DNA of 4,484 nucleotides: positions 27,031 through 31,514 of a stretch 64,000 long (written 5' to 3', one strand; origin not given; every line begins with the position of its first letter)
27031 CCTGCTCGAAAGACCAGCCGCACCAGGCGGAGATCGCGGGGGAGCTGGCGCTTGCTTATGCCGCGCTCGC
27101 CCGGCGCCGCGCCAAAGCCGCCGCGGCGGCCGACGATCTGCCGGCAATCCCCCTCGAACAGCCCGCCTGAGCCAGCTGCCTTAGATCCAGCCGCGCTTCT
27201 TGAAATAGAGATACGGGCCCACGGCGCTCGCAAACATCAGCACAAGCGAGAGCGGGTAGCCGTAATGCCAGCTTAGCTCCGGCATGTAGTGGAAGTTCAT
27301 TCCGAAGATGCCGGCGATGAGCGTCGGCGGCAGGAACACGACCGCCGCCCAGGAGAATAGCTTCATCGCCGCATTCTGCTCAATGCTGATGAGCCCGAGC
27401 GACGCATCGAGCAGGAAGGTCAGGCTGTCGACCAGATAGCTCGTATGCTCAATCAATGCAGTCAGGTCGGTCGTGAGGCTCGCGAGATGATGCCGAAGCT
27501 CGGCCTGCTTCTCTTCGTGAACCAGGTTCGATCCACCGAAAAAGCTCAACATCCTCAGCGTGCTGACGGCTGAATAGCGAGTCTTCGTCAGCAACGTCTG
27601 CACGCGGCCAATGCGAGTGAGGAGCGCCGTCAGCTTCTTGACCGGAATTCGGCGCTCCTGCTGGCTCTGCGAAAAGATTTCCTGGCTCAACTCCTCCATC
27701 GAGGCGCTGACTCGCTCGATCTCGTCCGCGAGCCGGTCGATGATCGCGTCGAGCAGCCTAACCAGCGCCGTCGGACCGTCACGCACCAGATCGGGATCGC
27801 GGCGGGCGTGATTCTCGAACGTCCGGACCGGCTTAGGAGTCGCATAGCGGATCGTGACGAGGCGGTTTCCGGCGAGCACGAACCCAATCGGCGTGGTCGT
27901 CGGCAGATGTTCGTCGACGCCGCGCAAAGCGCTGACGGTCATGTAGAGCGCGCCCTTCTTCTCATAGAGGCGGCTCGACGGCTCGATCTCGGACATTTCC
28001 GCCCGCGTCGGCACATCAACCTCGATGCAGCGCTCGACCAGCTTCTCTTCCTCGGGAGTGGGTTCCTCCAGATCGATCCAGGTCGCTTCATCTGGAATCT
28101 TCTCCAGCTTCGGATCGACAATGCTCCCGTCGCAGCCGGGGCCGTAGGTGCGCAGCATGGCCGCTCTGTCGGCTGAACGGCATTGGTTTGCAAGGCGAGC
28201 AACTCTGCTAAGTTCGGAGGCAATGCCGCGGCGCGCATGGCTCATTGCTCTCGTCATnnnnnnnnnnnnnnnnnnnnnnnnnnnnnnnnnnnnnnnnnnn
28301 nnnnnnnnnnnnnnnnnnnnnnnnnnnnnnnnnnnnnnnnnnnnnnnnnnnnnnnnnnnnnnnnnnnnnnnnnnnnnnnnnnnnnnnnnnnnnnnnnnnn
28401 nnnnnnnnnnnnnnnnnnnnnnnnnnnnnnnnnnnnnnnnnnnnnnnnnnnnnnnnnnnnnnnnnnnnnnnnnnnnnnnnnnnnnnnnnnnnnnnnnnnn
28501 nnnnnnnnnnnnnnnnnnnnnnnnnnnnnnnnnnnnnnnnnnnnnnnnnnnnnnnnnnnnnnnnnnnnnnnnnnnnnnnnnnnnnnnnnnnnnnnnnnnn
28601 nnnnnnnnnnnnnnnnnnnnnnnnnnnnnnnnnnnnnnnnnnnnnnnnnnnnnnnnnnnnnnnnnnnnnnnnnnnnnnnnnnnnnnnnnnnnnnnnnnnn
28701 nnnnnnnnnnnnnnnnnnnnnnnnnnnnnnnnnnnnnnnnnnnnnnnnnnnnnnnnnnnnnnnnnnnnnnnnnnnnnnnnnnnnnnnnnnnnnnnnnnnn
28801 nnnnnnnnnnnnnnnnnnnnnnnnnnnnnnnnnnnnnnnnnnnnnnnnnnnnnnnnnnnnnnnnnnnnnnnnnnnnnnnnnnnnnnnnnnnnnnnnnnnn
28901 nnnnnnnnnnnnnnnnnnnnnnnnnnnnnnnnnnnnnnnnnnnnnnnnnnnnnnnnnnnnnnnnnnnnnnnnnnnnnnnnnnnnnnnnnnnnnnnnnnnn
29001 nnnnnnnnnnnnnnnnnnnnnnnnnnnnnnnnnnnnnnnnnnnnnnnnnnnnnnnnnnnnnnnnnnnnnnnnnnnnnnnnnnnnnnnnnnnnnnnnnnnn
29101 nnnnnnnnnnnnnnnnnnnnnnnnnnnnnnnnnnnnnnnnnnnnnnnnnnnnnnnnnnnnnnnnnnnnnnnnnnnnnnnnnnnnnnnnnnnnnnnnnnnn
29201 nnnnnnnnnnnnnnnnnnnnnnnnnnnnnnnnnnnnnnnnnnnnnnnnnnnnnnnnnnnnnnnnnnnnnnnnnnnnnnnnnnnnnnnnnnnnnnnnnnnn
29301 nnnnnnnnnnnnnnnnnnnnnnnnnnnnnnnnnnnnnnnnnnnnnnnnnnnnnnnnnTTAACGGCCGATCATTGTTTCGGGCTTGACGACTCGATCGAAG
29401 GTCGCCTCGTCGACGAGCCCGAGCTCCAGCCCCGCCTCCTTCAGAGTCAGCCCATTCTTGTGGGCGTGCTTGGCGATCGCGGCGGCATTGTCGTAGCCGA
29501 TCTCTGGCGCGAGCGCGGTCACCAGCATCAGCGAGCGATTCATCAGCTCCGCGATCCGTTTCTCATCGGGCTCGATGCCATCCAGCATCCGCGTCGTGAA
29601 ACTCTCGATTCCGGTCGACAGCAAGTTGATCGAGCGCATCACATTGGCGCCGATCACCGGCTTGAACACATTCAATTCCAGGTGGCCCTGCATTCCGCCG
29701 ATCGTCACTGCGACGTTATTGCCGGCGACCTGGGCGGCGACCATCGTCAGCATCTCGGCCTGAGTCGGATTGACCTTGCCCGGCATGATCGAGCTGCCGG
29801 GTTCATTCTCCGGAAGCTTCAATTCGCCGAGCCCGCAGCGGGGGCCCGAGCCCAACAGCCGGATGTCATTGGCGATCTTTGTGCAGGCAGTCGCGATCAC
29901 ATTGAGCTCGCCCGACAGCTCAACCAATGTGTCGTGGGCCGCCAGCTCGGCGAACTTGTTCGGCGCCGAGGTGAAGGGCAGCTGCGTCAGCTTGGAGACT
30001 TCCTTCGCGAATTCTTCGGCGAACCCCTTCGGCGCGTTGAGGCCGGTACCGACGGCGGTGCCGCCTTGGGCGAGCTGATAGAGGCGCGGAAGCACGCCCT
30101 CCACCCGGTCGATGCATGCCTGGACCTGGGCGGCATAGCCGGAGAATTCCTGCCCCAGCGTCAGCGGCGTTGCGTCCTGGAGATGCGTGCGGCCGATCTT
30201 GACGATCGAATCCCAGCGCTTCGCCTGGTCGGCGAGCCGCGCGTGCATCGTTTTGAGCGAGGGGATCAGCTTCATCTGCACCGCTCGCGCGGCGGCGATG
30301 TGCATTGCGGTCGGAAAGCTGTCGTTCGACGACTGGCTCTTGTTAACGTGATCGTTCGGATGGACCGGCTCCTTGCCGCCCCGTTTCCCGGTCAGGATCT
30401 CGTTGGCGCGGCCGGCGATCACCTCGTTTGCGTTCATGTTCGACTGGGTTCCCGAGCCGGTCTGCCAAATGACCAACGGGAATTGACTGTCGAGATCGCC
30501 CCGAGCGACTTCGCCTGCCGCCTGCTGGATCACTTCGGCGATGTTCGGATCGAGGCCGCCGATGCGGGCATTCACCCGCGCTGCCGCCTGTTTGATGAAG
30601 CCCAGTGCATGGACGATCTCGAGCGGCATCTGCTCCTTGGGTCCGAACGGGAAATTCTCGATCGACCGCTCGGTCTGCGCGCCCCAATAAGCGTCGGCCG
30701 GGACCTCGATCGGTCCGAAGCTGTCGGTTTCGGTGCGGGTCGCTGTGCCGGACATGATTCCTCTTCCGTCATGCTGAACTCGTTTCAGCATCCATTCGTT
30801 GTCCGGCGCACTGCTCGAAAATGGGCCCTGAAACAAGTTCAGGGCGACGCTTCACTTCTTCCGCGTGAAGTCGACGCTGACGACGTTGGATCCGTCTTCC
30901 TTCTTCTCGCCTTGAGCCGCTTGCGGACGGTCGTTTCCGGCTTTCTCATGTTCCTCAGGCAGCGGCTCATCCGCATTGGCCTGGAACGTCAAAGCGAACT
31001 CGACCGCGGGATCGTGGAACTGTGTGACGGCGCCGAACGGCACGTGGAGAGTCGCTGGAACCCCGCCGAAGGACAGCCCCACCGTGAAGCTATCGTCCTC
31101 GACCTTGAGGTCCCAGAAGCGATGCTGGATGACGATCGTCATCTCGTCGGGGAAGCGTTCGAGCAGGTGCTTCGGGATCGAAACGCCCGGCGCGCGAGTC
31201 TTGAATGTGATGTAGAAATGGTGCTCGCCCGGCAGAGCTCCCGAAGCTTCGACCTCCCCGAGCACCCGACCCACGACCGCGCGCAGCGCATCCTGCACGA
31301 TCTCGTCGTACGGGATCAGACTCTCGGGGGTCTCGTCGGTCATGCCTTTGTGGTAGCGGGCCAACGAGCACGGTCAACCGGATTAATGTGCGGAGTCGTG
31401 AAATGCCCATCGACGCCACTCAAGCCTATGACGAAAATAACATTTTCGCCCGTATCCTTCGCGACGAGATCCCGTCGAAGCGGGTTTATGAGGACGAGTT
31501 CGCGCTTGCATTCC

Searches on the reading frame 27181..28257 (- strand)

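Call 41: search_protein_families(library=pfam, proteins=[window:27181-28257:-], max_evalue=0.00001)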
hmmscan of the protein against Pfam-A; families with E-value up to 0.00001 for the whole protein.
window:27181-28257:- (358 aa): 1 family
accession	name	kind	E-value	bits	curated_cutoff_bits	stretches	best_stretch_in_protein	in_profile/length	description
PF01544.23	CorA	-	1.3e-50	172.9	27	1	57-354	3-292/292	CorA-like Mg2+ transporter protein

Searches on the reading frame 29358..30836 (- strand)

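Call 41: search_protein_families(library=pfam, proteins=[window:29358-30836:-], max_evalue=0.00001)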
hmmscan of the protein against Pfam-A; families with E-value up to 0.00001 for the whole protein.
window:29358-30836:- (492 aa): 2 families
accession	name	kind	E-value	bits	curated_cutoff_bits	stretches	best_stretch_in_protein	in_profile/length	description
PF00206.25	Lyase_1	-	5.8e-106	354.9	27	1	41-372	1-312/312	Lyase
PF10415.14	FumaraseC_C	-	3e-23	82.4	32.5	1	438-490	1-53/54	Fumarase C C-terminus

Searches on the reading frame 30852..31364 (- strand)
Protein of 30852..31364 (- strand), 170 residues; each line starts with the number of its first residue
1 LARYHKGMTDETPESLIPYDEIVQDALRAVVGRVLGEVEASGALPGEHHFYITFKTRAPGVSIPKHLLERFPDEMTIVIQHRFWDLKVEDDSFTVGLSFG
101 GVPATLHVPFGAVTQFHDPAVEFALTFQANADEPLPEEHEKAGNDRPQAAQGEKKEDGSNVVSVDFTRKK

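Call 41: search_protein_families(library=pfam, proteins=[window:30852-31364:-], max_evalue=0.00001)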
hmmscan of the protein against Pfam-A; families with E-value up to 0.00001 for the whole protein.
window:30852-31364:- (170 aa): 1 family
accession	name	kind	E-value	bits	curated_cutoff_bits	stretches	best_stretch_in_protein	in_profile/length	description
PF04386.18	SspB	-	6.1e-46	156.7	27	1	22-154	2-133/156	Stringent starvation protein B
